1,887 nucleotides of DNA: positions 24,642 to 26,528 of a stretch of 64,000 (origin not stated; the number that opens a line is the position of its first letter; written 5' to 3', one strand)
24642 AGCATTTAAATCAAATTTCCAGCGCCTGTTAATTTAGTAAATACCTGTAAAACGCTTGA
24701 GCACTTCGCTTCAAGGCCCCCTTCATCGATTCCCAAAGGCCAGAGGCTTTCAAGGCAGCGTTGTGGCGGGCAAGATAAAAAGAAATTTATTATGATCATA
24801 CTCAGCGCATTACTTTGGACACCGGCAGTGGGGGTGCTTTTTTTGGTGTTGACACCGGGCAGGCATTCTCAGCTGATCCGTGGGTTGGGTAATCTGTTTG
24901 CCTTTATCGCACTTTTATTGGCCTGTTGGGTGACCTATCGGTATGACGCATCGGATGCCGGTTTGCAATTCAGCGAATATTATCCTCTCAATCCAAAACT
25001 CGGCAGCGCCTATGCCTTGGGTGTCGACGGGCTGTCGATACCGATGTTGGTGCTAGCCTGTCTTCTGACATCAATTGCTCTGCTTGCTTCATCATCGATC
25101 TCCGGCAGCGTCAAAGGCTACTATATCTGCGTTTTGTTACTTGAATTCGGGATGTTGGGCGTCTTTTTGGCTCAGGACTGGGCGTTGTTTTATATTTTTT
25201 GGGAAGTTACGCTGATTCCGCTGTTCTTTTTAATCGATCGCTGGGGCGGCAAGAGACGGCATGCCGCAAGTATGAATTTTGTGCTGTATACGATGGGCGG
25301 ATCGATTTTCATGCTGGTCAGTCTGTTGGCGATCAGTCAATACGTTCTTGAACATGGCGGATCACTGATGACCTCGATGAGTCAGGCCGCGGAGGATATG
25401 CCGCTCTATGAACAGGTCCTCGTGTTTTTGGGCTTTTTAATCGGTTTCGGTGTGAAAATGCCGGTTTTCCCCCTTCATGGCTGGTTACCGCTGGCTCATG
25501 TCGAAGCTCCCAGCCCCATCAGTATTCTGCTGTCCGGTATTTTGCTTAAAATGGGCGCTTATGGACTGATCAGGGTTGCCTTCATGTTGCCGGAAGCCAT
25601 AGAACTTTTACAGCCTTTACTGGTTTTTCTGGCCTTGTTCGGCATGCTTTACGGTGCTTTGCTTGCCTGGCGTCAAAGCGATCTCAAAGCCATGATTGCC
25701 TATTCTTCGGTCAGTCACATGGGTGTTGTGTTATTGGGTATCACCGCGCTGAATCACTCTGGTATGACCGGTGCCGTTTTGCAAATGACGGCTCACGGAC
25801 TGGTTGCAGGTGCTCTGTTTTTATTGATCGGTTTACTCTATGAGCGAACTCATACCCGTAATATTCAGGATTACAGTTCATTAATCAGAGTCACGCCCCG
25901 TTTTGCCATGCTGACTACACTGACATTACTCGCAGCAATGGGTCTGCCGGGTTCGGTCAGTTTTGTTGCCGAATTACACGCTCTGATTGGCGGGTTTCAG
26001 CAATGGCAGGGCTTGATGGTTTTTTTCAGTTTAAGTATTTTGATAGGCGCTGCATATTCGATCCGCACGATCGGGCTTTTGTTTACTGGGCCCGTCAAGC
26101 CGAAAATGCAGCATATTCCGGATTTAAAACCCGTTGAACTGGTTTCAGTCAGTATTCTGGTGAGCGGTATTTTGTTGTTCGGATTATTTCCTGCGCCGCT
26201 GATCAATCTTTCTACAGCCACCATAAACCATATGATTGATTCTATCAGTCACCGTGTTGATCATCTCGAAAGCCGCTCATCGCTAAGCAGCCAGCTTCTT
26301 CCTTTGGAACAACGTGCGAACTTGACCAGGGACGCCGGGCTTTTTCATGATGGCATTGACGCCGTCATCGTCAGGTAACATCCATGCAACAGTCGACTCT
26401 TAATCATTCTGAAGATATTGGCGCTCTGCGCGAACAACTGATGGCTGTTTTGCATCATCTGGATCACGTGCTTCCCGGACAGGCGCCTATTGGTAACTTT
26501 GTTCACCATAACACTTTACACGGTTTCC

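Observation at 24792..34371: Five-gene DabA cluster with four complex-I antiporter-like subunits instead of the canonical two-gene DAB pair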

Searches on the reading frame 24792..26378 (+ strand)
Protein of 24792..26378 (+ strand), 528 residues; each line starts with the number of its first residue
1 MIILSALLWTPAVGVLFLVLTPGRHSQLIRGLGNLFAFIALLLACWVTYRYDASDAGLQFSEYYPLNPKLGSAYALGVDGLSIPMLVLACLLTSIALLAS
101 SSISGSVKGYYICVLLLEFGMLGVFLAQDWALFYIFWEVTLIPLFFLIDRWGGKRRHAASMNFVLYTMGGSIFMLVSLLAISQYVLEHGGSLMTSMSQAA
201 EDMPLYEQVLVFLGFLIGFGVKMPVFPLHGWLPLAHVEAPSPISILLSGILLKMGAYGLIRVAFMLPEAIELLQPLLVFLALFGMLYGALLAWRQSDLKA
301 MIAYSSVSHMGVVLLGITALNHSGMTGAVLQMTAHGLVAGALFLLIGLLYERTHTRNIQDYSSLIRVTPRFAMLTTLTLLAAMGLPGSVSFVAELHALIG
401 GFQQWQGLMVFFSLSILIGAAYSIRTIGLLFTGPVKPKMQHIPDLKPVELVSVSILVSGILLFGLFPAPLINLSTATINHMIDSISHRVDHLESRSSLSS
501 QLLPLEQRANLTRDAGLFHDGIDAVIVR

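Call 3: search_protein_families(library=pfam, proteins=[window:24792-26378:+])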
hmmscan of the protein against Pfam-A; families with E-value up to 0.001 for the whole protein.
window:24792-26378:+ (528 aa): 2 families
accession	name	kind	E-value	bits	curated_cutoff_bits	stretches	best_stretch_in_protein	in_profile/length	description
PF00361.26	Proton_antipo_M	-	3.9e-67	227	21.5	1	127-418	1-293/294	NADH:quinone oxidoreductase/Mrp antiporter, TM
PF01059.23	Oxidored_q5_N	-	0.00022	21.7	22.7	1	71-112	52-97/110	NADH-ubiquinone oxidoreductase chain 4, amino terminus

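Call 4: search_protein_families(library=ncbifam, proteins=[window:24792-26378:+])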
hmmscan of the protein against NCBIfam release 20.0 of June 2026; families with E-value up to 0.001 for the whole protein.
window:24792-26378:+ (528 aa): 70 families (the best 25 are shown)
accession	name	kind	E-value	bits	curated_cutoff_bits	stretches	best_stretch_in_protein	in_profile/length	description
TIGR01972.1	NDH_I_M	subfamily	5.2e-143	477.2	263.8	1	4-484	1-485/486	NADH-quinone oxidoreductase subunit M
NF004505.0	PRK05846.2-5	equivalog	6.5e-119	398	700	1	3-498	4-498/508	NADH-quinone oxidoreductase subunit M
NF004499.0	PRK05846.1-3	equivalog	1.1e-116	390.5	585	1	3-491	6-494/502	NADH-quinone oxidoreductase subunit M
NF004500.0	PRK05846.1-4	equivalog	2.2e-116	389.6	550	1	3-490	6-511/525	NADH-quinone oxidoreductase subunit M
NF009212.0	PRK12561.1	subfamily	1.2e-112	377.3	645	1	3-500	8-514/531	NAD(P)H-quinone oxidoreductase subunit 4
NF004501.0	PRK05846.1-5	subfamily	1.6e-109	366.9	598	1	2-486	5-488/492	NADH-quinone oxidoreductase subunit M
NF005060.0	PRK06473.1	equivalog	7.3e-105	351.5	747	1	3-488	1-488/500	NADH-quinone oxidoreductase subunit M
NF002713.0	PRK02546.1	subfamily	8.8e-99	331.4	827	1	4-499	11-516/533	NAD(P)H-quinone oxidoreductase subunit 4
NF005611.0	PRK07363.1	equivalog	2.4e-96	323.3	764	1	3-488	1-488/501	NADH-quinone oxidoreductase subunit M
NF004506.0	PRK05846.2-6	equivalog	1.1e-89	302.1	789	1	35-480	43-488/493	NADH-quinone oxidoreductase subunit M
NF004498.0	PRK05846.1-1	equivalog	1.3e-88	298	614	1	3-485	2-500/509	NADH-quinone oxidoreductase subunit M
NF004502.0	PRK05846.2-1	equivalog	2.6e-80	270.6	791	1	2-470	4-486/500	NADH-quinone oxidoreductase subunit M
NF004504.0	PRK05846.2-3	equivalog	4.4e-76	256.9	785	1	35-473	47-485/499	NADH-quinone oxidoreductase subunit M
NF004503.0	PRK05846.2-2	subfamily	3e-66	224.6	720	1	37-472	33-480/490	NADH-quinone oxidoreductase subunit M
NF006419.0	PRK08668.1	equivalog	8.3e-49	166.9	617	1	6-481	6-482/613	NADH dehydrogenase subunit M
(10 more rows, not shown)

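Call 27: search_solved_structures(query=window:24792-26378:+, max_evalue=1e-20)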
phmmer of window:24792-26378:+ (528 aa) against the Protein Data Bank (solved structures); distinct sequences matched with E-value up to 1e-20: 45.
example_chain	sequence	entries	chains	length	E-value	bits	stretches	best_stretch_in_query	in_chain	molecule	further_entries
6hum_D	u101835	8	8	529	1.6e-86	294.4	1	39-486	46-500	NAD(P)H-quinone oxidoreductase chain 4 1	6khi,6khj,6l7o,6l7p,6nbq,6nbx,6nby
8qby_M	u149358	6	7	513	7.1e-83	282.4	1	5-475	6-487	NADH dehydrogenase subunit M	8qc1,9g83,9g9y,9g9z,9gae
7ar7_M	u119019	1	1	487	4e-81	276.6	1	4-482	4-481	NADH-ubiquinone oxidoreductase chain 4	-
7aqw_M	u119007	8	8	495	4.2e-81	276.5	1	4-482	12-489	NADH-ubiquinone oxidoreductase chain 4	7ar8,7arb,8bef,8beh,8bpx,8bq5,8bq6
7aqq_M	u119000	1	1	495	1.2e-80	275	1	4-482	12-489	NADH-ubiquinone oxidoreductase chain 4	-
7a23_M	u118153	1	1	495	1.6e-79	271.4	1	4-482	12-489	Nad4m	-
8e73_4M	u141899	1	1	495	2.5e-78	267.4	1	4-475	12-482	Nad4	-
3rko_M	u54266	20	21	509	1.2e-74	255.2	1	38-480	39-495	NADH-QUINONE OXIDOREDUCTASE SUBUNIT M | NADH dehydrogenase I subunit M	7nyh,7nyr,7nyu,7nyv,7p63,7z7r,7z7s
7p61_M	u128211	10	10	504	1.9e-74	254.6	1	38-480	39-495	NADH dehydrogenase I subunit M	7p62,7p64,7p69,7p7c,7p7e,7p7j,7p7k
6tjv_D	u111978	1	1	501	2.1e-72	247.8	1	3-485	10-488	NADH dehydrogenase subunit 4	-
8e9g_M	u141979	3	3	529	2.3e-71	244.4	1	7-486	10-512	NADH-quinone oxidoreductase, M subunit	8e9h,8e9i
7wff_D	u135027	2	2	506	9.5e-70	239.1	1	14-481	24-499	NAD(P)H-quinone oxidoreductase chain 4, chloroplastic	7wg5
9grx_D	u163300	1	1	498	8.2e-69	236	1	11-477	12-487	NAD(P)H-quinone oxidoreductase chain 4, chloroplastic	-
7eu3_D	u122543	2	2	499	6.9e-67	229.6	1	17-479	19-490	NAD(P)H-quinone oxidoreductase chain 4, chloroplastic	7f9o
7zm7_4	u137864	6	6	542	2.1e-55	191.7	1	41-482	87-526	NADH-ubiquinone oxidoreductase chain 4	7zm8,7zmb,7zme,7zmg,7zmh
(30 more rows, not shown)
